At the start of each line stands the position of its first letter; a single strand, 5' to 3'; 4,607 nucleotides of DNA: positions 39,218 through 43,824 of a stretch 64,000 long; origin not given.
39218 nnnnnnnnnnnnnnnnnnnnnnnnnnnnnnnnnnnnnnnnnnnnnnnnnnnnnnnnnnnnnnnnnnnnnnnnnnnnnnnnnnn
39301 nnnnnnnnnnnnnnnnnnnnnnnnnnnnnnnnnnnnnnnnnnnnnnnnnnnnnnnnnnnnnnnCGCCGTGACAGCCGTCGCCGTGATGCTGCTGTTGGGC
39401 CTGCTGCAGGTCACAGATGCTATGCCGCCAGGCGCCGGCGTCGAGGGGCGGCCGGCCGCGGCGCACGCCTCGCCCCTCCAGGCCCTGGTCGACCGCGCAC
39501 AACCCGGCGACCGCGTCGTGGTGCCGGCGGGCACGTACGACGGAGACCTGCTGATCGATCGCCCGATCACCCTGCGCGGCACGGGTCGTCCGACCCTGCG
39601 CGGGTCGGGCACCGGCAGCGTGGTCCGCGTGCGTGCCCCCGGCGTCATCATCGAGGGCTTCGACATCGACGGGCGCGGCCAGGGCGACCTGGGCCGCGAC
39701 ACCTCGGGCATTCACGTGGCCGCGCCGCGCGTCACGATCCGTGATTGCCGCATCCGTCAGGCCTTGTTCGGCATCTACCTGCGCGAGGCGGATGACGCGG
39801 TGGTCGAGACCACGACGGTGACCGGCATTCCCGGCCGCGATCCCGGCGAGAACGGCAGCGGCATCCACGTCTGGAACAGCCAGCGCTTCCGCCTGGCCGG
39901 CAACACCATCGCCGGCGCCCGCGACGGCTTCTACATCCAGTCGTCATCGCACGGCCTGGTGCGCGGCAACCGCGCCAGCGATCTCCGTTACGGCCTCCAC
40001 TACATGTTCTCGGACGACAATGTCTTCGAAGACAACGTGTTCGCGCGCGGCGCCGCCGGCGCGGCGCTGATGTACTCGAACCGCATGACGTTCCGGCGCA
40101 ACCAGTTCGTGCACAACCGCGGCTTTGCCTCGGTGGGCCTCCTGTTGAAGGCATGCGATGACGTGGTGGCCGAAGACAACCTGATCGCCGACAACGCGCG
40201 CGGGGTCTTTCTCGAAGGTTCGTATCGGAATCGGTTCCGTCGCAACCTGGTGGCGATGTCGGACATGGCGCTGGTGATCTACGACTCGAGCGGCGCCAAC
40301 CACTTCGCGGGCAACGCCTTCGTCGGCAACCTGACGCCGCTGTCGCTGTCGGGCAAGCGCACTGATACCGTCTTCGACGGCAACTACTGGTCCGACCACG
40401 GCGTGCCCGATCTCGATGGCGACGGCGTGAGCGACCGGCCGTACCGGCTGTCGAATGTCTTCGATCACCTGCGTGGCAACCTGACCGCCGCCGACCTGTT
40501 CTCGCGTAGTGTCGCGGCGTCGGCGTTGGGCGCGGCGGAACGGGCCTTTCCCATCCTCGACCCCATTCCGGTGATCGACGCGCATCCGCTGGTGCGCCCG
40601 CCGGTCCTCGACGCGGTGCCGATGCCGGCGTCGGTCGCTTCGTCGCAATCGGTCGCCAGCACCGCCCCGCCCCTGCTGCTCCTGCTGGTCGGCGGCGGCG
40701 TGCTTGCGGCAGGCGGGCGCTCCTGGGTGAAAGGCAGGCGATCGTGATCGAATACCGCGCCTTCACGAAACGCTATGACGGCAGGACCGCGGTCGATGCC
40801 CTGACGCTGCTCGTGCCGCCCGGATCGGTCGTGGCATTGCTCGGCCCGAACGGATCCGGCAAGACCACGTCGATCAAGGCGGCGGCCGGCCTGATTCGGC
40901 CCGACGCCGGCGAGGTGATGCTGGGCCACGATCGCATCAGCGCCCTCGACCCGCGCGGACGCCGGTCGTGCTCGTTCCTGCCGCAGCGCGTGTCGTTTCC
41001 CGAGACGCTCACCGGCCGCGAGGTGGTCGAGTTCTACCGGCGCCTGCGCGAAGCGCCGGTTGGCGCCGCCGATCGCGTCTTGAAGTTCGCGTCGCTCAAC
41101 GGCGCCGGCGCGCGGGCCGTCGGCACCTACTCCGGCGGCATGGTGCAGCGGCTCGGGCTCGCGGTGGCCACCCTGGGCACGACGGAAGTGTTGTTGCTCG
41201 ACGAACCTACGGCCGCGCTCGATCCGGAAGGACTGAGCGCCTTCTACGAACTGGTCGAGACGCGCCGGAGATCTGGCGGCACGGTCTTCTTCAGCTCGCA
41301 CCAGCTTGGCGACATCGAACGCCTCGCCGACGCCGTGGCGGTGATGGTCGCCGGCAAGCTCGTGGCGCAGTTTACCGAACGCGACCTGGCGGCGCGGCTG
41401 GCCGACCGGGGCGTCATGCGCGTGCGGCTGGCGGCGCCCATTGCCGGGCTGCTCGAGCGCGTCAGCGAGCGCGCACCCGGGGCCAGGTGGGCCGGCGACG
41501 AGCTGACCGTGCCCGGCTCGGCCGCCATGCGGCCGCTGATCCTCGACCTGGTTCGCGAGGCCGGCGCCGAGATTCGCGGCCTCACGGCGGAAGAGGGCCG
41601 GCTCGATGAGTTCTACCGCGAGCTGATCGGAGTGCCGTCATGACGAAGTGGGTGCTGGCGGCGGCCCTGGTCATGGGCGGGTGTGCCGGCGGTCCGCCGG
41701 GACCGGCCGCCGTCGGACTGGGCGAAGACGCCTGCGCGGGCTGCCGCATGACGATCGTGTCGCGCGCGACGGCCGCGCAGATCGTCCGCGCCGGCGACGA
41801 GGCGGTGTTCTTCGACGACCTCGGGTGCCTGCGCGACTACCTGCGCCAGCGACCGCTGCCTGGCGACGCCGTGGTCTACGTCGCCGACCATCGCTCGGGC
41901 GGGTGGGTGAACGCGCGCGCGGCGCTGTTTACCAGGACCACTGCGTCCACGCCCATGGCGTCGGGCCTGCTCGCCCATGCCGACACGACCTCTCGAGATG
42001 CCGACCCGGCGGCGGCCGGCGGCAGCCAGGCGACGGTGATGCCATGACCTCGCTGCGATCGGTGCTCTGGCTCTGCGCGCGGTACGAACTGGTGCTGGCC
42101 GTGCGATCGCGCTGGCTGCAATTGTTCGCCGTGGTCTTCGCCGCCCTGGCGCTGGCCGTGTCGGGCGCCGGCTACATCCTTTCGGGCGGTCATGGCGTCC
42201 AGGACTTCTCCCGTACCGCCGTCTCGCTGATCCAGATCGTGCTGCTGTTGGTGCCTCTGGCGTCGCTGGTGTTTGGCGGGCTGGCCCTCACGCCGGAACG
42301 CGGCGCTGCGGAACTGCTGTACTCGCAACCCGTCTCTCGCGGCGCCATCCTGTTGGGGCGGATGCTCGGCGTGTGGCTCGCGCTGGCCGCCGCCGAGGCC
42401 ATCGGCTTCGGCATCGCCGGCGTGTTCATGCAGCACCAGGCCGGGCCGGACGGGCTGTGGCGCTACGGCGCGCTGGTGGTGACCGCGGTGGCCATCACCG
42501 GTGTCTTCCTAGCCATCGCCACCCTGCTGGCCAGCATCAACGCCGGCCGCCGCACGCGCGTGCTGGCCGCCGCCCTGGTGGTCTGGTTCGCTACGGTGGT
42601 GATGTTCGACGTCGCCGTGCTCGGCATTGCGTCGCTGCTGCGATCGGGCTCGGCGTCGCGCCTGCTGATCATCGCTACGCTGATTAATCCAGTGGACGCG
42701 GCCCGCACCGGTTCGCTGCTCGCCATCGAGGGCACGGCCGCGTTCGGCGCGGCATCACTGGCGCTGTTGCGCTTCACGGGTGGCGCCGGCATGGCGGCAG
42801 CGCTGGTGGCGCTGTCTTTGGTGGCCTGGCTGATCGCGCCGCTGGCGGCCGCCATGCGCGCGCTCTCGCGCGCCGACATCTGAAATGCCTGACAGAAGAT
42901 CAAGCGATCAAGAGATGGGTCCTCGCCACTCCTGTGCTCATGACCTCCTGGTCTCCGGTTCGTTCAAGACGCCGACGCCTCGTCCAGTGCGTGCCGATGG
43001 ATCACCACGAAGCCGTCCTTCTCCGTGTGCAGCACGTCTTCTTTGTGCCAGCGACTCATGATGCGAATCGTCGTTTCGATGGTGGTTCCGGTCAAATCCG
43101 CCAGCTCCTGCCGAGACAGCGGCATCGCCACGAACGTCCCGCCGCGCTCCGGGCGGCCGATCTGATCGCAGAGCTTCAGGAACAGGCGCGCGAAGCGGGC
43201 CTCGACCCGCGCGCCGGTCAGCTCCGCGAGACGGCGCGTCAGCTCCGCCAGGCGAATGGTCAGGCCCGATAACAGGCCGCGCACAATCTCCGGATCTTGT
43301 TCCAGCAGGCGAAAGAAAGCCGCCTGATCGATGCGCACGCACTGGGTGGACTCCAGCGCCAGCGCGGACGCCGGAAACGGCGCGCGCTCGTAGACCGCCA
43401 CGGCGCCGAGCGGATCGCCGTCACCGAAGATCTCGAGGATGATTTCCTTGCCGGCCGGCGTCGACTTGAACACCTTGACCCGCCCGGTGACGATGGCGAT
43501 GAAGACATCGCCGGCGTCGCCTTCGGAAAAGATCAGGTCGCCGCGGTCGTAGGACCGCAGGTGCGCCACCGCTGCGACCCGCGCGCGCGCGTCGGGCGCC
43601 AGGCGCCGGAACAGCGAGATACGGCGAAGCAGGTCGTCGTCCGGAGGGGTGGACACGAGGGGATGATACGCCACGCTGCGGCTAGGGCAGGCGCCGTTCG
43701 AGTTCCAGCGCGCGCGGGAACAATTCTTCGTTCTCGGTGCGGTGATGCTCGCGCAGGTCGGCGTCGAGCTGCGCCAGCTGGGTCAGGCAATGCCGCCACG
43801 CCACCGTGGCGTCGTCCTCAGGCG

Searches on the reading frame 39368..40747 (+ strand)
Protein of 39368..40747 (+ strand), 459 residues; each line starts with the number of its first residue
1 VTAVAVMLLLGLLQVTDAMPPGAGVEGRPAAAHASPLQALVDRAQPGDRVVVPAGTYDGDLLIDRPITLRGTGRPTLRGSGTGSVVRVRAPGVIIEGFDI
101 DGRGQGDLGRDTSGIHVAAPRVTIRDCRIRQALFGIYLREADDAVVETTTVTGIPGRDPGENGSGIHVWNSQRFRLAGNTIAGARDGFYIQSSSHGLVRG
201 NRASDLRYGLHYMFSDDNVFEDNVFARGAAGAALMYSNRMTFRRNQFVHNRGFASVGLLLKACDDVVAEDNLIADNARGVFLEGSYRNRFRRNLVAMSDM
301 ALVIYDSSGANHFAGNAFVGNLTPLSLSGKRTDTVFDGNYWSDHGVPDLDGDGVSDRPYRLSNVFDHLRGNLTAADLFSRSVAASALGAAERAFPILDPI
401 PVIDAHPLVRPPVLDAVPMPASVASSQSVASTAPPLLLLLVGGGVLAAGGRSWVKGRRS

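Call 77: search_protein_families(library=pfam, proteins=[window:39368-40747:+], max_evalue=0.000001)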
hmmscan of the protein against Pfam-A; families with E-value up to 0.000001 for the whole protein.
window:39368-40747:+ (459 aa): 2 families
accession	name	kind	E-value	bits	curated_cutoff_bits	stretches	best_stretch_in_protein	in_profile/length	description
PF13229.12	Beta_helix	-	6.9e-46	156.2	25.9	2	164-318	1-158/158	Right handed beta helix region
PF05048.19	NosD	-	2.6e-39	135.3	23.6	1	159-344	14-210/212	Periplasmic copper-binding protein (NosD)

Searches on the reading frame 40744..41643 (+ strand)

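Call 77: search_protein_families(library=pfam, proteins=[window:40744-41643:+], max_evalue=0.000001)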
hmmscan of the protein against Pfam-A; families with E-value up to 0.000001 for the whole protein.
window:40744-41643:+ (299 aa): 2 families
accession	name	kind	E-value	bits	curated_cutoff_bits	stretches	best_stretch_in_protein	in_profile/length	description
PF00005.33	ABC_tran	-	3.1e-23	83.3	25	1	19-157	3-137/137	ABC transporter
PF13304.12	AAA_21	-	2.1e-11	44.9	27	0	118-187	227-299/304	AAA domain, putative AbiEii toxin, Type IV TA system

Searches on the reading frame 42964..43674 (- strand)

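Call 78: search_protein_families(library=pfam, proteins=[window:42964-43674:-], max_evalue=0.000001)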
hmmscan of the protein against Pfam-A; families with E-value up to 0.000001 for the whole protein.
window:42964-43674:- (236 aa): 2 families
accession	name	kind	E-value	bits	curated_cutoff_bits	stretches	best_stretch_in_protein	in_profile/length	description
PF00027.35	cNMP_binding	-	8.3e-21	74.2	27.5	1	40-127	2-89/89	Cyclic nucleotide-binding domain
PF13545.12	HTH_Crp_2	-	1.5e-13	50.9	27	1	160-232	2-69/70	Crp-like helix-turn-helix domain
